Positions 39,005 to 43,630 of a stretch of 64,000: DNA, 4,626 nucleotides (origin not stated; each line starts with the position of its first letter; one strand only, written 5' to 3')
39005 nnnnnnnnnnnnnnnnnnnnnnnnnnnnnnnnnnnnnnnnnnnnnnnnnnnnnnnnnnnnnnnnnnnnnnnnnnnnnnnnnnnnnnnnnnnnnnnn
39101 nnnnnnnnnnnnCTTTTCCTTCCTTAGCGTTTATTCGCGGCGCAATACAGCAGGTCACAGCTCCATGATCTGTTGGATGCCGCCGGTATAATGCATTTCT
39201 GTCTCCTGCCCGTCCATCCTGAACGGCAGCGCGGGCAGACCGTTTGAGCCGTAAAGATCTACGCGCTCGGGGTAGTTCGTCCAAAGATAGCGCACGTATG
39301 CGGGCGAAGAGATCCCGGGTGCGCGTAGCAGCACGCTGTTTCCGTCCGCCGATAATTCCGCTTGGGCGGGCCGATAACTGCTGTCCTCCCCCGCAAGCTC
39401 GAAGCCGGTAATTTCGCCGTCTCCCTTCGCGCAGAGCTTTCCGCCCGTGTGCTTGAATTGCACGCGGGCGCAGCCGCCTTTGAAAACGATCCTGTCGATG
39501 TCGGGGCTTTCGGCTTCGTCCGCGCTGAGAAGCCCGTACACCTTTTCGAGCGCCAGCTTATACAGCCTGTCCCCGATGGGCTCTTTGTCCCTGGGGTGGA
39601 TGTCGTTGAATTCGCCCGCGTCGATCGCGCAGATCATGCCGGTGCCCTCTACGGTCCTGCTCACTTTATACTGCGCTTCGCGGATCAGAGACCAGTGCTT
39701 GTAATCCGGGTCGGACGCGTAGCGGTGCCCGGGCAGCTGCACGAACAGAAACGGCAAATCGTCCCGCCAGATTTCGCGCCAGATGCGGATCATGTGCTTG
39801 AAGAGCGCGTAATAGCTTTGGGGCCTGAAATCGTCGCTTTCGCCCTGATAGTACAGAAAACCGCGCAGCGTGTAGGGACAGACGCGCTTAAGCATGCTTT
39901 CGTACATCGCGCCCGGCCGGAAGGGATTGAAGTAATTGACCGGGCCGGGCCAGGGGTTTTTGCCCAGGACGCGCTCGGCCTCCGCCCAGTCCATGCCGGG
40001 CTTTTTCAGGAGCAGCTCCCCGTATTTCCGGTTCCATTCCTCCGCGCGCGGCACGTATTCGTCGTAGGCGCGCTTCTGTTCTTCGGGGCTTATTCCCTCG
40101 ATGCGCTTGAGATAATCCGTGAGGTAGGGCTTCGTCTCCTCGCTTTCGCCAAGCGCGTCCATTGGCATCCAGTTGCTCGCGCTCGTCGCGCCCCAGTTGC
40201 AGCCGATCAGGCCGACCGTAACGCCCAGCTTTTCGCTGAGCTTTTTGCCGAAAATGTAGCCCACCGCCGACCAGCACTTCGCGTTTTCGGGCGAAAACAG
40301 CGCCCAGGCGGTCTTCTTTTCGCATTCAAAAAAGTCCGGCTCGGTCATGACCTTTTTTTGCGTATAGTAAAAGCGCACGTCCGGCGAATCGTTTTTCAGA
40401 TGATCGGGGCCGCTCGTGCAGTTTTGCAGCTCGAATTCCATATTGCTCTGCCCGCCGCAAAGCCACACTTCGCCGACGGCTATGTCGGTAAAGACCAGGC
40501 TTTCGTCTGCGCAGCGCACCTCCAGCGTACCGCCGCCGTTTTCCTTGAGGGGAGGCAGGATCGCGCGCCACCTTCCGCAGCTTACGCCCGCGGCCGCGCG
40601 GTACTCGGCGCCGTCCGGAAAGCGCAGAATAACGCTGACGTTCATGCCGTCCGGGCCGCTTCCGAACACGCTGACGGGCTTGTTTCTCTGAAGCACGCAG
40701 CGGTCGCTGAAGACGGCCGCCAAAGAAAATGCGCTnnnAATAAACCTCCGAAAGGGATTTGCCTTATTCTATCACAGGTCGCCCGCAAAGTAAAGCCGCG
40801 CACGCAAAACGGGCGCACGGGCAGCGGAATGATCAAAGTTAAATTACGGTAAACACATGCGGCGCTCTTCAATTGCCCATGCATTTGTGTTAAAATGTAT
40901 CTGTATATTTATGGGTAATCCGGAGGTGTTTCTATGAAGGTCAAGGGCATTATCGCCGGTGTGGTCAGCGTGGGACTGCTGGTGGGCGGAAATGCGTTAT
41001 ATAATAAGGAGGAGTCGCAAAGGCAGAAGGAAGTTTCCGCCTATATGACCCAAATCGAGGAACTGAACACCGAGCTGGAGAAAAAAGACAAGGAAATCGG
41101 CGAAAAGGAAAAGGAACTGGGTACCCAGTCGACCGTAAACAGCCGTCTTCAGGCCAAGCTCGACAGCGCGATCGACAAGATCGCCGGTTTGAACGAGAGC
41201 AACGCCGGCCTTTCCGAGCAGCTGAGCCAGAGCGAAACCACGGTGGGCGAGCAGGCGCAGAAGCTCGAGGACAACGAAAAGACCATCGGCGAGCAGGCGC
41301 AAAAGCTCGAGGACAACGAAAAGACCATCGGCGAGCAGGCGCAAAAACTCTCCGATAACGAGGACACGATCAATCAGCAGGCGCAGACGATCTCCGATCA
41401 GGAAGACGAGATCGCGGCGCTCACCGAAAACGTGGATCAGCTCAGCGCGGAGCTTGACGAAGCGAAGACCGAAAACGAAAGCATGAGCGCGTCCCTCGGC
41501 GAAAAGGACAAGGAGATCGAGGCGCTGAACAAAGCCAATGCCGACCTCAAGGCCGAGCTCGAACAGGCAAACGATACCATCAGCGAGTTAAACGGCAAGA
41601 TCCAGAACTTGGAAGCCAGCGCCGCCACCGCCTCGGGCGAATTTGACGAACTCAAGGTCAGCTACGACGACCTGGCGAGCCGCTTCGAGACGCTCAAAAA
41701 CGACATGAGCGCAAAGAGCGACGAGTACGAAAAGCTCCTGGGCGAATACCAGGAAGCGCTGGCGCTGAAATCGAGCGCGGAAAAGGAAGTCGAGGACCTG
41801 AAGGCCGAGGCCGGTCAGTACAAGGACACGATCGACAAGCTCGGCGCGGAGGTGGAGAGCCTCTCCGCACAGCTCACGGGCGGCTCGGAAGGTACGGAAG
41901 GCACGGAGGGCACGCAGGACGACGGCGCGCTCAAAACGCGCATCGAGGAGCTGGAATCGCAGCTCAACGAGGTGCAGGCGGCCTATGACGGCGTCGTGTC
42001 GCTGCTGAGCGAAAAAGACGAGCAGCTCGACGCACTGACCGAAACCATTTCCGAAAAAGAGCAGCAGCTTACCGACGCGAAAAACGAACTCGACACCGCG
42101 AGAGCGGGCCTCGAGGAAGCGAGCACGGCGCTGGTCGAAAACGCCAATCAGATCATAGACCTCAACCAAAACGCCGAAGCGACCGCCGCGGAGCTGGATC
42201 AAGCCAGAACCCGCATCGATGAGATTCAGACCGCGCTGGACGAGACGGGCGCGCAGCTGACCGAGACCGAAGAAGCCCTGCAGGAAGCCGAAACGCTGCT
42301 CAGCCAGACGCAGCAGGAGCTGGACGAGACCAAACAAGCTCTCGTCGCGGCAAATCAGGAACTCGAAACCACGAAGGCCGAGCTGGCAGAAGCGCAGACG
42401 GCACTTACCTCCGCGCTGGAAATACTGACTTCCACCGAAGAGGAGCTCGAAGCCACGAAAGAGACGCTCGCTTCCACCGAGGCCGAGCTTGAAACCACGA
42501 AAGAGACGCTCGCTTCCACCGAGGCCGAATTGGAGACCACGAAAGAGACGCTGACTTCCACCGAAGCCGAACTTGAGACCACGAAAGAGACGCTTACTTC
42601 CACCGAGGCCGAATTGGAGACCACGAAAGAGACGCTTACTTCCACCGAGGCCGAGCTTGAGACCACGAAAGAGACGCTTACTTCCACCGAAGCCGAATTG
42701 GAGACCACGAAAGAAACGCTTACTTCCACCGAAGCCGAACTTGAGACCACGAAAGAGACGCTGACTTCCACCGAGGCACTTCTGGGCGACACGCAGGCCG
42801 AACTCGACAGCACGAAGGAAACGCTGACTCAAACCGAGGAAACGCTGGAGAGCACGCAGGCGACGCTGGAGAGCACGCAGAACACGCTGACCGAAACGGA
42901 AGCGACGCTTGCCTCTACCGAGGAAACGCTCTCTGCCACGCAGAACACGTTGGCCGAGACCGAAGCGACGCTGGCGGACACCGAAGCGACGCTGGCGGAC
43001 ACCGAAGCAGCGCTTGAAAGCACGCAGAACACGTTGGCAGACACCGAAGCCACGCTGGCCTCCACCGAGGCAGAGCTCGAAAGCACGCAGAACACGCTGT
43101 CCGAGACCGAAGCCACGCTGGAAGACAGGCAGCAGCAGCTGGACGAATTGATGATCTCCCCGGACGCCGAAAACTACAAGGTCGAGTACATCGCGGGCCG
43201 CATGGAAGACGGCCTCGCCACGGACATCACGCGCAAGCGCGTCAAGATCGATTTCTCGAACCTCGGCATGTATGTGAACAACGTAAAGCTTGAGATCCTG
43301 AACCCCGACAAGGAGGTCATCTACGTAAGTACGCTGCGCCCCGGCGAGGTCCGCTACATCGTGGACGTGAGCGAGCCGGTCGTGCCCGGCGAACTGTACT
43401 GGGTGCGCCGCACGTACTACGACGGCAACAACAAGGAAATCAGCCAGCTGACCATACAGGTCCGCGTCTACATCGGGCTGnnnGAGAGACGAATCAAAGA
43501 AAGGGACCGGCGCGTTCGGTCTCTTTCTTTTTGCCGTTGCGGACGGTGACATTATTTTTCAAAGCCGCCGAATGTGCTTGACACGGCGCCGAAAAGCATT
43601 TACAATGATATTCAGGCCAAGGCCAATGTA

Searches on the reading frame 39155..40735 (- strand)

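Call 80: search_protein_families(library=pfam, proteins=[window:39155-40735:-], max_evalue=0.00001)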
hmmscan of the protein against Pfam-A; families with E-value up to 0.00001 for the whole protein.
window:39155-40735:- (526 aa): 1 family
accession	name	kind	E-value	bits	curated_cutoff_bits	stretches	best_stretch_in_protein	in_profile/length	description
PF03629.24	SASA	-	4.8e-16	59.5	24.8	2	275-372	102-198/226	Carbohydrate esterase, sialic acid-specific acetylesterase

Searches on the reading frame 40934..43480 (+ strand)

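Call 80: search_protein_families(library=pfam, proteins=[window:40934-43480:+], max_evalue=0.00001)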
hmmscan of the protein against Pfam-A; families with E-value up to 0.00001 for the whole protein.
window:40934-43480:+ (849 aa): 12 families
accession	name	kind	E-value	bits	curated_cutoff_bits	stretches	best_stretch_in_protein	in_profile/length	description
PF07926.17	TPR_MLP1_2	-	2e-12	47.7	36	0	235-343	8-118/129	TPR/MLP1/MLP2-like protein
PF00038.26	Filament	-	2.3e-11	44.3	40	0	199-456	38-290/313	Intermediate filament protein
PF02050.21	FliJ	-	3.6e-11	43.8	28.4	0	99-186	2-94/123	Flagellar FliJ protein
PF08614.16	ATG16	-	7.3e-11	43.1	33.7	0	73-183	73-183/200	Autophagy protein 16 (ATG16)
PF19220.6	Rod_CreS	-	1.5e-10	41.2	100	0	126-229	216-319/359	Crescentin, rod domain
PF06818.20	Fez1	-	1e-09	39.6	34.4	0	188-315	26-146/199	Fez1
PF12795.12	MscS_porin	-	1.1e-08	35.4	34.4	0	264-421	14-165/238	Mechanosensitive ion channel porin domain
PF13851.11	GAS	-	1.1e-06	28.7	32.3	1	144-269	19-147/200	Growth-arrest specific micro-tubule binding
PF12072.13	RNase_Y_N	-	1.7e-06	28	32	0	675-740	68-133/201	RNase Y N-terminal region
PF05335.18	DUF745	-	2.5e-06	27.8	33.3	0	166-268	63-165/183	Protein of unknown function (DUF745)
PF17078.10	SHE3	-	3e-06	27.6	30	1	134-277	10-150/228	SWI5-dependent HO expression protein 3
PF02601.20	Exonuc_VII_L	-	3.6e-06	27.1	35.9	0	337-443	142-252/315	Exonuclease VII, large subunit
